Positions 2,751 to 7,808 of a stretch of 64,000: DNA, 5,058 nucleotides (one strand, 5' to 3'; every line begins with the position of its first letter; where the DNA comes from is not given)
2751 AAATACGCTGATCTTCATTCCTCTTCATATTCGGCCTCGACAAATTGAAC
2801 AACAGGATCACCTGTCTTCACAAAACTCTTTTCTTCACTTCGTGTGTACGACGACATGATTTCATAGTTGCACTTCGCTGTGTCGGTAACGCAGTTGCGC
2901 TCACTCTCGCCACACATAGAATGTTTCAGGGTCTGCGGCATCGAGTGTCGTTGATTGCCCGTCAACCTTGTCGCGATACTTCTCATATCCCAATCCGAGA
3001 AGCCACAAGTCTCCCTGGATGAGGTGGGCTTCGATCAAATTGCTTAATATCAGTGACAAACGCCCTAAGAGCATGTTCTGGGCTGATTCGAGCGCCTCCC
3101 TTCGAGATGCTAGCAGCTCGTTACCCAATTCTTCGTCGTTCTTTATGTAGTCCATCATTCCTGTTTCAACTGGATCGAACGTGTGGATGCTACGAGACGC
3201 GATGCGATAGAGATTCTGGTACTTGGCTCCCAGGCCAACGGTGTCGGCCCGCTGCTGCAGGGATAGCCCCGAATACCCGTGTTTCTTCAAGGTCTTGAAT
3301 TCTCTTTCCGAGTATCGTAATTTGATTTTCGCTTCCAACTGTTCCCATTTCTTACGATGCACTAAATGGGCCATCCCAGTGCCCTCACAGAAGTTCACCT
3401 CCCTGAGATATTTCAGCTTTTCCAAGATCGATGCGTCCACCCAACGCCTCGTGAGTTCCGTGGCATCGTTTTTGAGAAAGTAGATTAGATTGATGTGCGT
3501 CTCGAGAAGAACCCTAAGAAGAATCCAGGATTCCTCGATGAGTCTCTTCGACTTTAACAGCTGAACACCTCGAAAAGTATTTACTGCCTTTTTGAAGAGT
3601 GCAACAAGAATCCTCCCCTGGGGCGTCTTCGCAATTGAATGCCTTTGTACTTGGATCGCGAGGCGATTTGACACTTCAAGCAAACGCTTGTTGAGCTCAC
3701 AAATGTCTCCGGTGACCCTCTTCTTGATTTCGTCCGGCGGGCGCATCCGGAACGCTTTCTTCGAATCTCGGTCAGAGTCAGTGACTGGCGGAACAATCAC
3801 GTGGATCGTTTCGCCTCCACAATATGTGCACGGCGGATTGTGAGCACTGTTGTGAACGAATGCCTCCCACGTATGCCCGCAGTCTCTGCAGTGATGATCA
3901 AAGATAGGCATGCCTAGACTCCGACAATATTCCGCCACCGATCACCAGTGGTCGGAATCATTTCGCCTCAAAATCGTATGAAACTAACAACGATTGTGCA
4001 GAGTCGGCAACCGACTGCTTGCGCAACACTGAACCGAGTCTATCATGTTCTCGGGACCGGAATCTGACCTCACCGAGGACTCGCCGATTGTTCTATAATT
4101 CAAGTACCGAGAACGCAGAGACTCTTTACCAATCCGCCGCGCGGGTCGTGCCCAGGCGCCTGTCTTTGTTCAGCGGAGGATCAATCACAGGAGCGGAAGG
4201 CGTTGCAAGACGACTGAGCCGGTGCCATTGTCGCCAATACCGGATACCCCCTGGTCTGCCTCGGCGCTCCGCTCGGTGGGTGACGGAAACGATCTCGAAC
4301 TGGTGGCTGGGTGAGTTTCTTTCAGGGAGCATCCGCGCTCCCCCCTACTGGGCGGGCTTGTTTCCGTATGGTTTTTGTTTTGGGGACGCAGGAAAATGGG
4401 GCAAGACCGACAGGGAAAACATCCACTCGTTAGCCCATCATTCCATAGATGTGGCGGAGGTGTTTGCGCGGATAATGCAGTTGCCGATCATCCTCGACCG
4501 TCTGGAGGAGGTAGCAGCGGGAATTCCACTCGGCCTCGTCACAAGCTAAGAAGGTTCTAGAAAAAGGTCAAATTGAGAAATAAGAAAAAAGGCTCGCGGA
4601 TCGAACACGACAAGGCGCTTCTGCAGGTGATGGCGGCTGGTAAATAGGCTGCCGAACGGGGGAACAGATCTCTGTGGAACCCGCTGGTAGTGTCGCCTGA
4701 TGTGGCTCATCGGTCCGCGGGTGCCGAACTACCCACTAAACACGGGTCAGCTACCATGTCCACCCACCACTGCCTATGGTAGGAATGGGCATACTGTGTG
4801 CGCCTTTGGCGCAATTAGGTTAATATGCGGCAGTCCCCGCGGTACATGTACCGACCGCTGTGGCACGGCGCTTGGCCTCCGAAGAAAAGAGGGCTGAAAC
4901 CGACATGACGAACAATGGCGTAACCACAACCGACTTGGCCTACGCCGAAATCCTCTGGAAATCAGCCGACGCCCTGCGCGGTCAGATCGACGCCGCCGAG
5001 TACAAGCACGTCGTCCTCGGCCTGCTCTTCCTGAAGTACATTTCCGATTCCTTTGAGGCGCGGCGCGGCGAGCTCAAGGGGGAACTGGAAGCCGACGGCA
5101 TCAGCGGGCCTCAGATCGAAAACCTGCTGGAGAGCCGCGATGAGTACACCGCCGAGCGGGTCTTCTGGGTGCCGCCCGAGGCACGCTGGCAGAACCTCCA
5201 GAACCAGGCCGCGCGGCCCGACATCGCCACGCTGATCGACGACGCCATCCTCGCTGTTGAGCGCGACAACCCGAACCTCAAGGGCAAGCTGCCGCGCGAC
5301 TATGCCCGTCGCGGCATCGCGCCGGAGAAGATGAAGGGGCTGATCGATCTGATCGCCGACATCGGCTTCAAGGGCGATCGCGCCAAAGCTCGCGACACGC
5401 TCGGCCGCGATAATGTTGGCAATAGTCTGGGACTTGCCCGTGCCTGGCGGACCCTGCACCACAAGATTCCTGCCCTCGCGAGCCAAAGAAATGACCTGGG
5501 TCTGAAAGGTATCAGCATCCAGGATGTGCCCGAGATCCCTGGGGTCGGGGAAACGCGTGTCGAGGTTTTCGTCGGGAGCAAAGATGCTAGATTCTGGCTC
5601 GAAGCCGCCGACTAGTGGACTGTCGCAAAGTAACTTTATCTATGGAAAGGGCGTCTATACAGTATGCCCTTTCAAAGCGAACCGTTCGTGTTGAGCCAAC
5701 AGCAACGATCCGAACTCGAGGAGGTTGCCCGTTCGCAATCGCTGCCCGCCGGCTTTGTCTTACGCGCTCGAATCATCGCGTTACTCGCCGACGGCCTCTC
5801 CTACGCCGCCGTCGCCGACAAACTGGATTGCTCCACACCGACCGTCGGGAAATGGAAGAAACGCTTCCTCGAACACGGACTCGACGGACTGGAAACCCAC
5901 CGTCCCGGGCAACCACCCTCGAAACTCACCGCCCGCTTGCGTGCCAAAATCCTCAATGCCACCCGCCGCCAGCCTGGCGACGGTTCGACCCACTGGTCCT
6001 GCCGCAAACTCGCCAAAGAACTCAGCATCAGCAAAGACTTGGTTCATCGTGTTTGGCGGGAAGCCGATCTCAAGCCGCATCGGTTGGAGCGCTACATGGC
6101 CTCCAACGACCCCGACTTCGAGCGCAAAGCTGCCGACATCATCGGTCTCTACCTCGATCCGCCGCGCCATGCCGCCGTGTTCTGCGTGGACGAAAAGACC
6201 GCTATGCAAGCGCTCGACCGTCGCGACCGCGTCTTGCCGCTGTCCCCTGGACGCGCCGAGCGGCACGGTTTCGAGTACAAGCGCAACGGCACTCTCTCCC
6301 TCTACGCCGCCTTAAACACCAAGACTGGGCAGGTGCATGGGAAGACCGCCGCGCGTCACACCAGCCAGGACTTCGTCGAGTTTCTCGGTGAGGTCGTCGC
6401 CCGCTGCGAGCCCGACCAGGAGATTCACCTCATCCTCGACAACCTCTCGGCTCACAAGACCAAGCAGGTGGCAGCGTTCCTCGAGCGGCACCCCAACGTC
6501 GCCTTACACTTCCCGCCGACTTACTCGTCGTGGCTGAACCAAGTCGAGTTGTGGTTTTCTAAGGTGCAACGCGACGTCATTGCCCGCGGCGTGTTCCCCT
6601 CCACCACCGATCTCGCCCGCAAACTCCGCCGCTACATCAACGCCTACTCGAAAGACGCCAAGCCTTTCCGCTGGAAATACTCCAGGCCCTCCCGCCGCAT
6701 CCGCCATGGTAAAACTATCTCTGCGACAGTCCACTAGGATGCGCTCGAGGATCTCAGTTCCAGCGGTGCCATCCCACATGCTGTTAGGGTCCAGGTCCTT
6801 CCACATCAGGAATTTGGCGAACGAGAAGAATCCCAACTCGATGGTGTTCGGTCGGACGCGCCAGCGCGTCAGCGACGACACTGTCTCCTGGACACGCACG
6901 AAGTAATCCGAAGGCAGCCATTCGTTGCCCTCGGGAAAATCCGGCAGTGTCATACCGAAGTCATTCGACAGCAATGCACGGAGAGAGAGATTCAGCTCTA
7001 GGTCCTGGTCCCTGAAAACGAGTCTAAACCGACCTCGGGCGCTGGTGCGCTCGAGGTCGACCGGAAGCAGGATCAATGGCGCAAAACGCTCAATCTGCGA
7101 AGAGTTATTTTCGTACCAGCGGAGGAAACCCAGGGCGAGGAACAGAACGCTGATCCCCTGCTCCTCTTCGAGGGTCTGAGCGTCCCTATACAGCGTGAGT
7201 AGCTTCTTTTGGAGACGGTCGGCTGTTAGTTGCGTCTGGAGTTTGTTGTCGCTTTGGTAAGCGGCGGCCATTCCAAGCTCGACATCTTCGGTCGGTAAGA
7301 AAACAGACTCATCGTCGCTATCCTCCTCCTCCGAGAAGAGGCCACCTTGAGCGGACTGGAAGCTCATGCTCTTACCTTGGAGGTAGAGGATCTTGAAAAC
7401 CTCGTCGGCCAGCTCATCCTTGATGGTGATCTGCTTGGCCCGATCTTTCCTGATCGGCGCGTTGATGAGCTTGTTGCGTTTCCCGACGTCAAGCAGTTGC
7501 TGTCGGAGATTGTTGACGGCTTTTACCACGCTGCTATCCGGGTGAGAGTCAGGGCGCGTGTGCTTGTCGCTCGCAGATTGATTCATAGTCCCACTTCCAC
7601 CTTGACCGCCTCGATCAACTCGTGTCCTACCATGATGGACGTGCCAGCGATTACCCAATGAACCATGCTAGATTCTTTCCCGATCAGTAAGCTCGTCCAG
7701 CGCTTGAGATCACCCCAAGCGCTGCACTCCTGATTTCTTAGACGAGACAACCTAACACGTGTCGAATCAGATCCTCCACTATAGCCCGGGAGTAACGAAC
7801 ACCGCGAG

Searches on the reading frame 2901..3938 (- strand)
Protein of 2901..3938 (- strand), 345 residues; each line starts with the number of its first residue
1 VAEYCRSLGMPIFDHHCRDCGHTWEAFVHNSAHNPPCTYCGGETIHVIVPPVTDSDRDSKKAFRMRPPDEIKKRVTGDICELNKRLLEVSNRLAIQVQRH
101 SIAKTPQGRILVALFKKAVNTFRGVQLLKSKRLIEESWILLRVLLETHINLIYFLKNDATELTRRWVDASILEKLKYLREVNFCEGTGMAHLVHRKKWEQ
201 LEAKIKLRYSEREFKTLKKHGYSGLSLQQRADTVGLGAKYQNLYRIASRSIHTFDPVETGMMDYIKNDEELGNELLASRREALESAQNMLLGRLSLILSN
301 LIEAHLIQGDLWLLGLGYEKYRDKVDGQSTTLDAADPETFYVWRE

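Call 61: search_protein_families(library=pfam, proteins=[window:2901-3938:-], max_evalue=0.00001)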
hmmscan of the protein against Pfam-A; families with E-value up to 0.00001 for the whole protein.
window:2901-3938:- (345 aa): 2 families
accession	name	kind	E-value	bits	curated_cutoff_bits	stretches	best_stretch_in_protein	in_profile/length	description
PF18928.5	DUF5677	-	1.6e-22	80.8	27.1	1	110-254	3-151/166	Family of unknown function (DUF5677)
PF09723.15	Zn_ribbon_8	-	1.7e-08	34.7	34.4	1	10-44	1-36/41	Zinc ribbon domain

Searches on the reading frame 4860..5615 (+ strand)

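Call 61: search_protein_families(library=pfam, proteins=[window:4860-5615:+], max_evalue=0.00001)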
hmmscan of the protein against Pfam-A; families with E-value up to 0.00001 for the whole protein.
window:4860-5615:+ (251 aa): 1 family
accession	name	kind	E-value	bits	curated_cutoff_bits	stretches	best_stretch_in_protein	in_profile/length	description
PF12161.14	HsdM_N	-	6.2e-25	88.8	24.5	1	31-166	4-133/135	HsdM N-terminal domain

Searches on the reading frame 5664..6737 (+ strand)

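Call 61: search_protein_families(library=pfam, proteins=[window:5664-6737:+], max_evalue=0.00001)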
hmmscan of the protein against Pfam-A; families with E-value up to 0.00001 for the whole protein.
window:5664-6737:+ (357 aa): 5 families
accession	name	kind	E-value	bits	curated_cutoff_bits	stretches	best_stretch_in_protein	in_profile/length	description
PF13358.12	DDE_3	-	2e-26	93.1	28.6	1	172-316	2-144/146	DDE superfamily endonuclease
PF13384.12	HTH_23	-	4.3e-18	65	24.6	1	33-76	6-49/50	Homeodomain-like domain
PF13565.12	HTH_32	-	7.6e-17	62.1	33.7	1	60-131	1-73/73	Homeodomain-like domain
PF13551.12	HTH_29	-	2.9e-12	46.9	28.1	1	34-94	1-64/64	Winged helix-turn helix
PF13518.12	HTH_28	-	8.9e-12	45.3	25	1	34-84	2-51/52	Helix-turn-helix domain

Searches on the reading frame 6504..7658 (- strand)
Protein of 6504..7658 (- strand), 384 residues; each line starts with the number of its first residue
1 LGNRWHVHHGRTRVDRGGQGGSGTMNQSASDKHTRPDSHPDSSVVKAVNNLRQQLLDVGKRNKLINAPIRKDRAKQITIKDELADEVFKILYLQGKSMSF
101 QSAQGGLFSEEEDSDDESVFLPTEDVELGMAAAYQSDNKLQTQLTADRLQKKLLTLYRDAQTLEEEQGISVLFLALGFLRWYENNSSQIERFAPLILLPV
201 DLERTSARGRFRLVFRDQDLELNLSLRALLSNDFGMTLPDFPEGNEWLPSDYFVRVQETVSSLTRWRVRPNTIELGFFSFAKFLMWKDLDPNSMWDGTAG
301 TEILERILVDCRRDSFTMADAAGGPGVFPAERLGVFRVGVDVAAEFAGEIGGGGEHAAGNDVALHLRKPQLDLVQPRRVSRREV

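Call 61: search_protein_families(library=pfam, proteins=[window:6504-7658:-], max_evalue=0.00001)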
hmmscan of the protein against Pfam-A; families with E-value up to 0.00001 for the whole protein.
window:6504-7658:- (384 aa): 1 family
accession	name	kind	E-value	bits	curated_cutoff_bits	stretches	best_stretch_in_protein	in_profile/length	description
PF13195.11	DUF4011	-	9.8e-41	139.8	22.2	1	54-230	1-158/158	Protein of unknown function (DUF4011)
